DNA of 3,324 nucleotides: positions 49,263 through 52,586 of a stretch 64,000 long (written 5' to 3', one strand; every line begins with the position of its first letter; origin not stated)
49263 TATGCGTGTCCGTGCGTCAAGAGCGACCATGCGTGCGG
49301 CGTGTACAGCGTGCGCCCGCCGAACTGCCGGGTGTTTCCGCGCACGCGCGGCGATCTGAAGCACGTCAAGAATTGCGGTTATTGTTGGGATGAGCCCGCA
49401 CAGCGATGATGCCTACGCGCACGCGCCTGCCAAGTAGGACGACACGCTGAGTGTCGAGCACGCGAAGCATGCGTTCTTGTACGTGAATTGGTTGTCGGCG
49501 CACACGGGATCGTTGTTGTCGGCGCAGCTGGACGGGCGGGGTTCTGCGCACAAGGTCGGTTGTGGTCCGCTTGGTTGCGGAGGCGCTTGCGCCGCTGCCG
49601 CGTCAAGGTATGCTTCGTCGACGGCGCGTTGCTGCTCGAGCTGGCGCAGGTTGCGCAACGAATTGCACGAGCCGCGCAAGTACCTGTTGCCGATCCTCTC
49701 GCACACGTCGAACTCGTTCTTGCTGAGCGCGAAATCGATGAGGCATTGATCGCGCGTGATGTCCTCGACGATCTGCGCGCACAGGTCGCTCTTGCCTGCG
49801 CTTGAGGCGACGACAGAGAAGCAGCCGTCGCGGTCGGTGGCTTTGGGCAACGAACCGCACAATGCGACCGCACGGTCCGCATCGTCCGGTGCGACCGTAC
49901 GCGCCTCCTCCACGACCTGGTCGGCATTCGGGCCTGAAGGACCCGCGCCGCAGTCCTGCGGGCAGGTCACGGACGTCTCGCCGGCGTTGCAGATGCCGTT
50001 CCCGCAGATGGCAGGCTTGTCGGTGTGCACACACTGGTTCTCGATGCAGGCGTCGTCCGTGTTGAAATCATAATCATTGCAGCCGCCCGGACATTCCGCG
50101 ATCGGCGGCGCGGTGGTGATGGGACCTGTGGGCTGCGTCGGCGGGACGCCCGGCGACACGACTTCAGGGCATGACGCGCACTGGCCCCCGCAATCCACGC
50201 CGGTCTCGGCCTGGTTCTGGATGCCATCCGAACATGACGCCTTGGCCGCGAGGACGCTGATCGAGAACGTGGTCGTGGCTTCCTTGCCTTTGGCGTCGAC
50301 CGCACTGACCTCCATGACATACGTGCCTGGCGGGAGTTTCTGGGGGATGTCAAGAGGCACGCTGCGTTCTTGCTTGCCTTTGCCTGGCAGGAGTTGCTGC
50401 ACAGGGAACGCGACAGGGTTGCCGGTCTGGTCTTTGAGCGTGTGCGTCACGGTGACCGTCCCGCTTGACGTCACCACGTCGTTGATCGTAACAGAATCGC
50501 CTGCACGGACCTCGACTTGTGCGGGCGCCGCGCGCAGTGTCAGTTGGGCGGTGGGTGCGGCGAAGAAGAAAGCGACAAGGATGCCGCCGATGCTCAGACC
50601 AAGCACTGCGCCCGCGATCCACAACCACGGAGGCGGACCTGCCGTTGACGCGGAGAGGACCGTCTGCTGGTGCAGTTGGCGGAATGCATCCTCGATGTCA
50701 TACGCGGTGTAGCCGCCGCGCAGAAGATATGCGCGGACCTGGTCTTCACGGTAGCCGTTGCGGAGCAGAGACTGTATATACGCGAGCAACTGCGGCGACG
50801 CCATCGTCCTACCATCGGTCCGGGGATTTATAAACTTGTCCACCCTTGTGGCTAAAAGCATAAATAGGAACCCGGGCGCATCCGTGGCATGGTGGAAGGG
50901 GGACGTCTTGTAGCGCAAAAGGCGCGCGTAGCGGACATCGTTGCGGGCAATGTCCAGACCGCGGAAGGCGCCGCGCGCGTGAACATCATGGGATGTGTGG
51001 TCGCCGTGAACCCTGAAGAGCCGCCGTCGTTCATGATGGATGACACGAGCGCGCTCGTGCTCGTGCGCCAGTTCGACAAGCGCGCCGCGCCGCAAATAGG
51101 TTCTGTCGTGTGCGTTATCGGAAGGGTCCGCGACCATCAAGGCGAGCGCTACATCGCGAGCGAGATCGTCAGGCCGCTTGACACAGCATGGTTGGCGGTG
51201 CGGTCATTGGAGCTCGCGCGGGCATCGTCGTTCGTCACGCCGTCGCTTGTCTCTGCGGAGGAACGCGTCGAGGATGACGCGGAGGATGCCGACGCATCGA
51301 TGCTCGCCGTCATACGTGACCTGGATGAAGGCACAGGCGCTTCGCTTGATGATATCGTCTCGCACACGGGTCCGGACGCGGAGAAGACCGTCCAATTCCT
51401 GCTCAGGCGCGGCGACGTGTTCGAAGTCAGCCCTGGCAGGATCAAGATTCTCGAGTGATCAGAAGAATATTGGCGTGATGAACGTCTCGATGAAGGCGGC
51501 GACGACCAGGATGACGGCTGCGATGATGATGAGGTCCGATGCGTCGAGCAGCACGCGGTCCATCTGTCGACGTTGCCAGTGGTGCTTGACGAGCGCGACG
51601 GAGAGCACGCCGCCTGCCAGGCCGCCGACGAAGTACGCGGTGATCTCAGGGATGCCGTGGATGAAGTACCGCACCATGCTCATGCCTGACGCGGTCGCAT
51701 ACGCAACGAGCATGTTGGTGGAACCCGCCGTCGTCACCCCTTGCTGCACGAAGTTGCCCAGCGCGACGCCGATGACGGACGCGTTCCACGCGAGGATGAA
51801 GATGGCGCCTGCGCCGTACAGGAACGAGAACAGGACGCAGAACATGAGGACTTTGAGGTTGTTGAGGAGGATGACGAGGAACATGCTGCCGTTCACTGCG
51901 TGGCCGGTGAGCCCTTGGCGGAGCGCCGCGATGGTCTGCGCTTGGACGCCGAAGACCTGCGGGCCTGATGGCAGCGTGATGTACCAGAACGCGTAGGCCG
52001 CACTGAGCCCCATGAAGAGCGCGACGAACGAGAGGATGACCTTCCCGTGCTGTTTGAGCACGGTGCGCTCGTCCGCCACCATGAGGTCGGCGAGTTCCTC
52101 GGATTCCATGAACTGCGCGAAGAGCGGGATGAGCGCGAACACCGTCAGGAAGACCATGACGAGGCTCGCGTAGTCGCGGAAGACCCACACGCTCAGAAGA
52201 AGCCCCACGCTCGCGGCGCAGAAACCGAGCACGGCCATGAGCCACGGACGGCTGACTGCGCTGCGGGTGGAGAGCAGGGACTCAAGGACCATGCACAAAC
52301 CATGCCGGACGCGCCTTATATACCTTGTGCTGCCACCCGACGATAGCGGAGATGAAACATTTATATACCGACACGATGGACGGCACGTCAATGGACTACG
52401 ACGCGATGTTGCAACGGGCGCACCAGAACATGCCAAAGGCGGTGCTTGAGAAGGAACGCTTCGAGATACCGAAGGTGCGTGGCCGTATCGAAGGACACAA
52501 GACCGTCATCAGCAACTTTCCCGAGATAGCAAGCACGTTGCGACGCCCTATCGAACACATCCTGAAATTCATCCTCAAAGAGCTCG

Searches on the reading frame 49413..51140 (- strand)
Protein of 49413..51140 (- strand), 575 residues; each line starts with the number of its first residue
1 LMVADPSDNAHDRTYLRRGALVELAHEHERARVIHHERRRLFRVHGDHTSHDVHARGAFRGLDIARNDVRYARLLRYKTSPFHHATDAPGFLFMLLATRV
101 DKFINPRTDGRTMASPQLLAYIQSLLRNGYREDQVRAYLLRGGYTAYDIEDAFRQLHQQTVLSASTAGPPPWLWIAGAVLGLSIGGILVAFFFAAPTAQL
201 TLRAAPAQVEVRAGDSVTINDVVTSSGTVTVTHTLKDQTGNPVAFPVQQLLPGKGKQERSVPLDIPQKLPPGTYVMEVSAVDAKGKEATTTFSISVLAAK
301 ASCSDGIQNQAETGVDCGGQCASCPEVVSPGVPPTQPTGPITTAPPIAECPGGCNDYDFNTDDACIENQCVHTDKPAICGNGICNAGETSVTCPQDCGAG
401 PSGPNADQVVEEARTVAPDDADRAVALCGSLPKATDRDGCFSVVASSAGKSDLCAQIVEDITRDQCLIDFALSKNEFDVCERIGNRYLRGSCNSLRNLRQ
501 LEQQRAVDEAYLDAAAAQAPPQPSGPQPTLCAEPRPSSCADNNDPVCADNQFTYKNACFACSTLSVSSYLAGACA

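Call 10: search_protein_families(library=pfam, proteins=[window:49413-51140:-])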
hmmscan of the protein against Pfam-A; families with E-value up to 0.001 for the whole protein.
window:49413-51140:- (575 aa): 2 families
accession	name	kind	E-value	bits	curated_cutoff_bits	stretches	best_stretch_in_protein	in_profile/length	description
PF00050.26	Kazal_1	-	0.00038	20.8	21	0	531-562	1-32/49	Kazal-type serine protease inhibitor domain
PF15418.12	DUF4625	-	0.00041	21.1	27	1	252-296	86-130/131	Domain of unknown function (DUF4625)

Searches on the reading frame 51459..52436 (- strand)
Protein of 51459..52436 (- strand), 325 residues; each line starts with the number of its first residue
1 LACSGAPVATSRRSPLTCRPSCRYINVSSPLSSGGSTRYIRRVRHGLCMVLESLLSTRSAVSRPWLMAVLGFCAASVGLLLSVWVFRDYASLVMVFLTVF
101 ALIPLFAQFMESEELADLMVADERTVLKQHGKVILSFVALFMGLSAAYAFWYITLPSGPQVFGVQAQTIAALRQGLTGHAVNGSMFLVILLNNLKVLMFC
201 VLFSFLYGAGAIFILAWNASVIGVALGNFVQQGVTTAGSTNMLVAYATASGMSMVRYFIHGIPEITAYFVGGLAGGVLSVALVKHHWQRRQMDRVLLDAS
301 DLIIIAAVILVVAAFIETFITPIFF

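Call 10: search_protein_families(library=pfam, proteins=[window:51459-52436:-])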
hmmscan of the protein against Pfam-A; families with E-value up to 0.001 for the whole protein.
window:51459-52436:- (325 aa): 1 family
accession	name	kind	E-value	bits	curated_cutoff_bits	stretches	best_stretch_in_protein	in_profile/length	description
PF01944.22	SpoIIM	-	1.1e-17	64.9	26.9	1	139-322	2-163/163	Stage II sporulation protein M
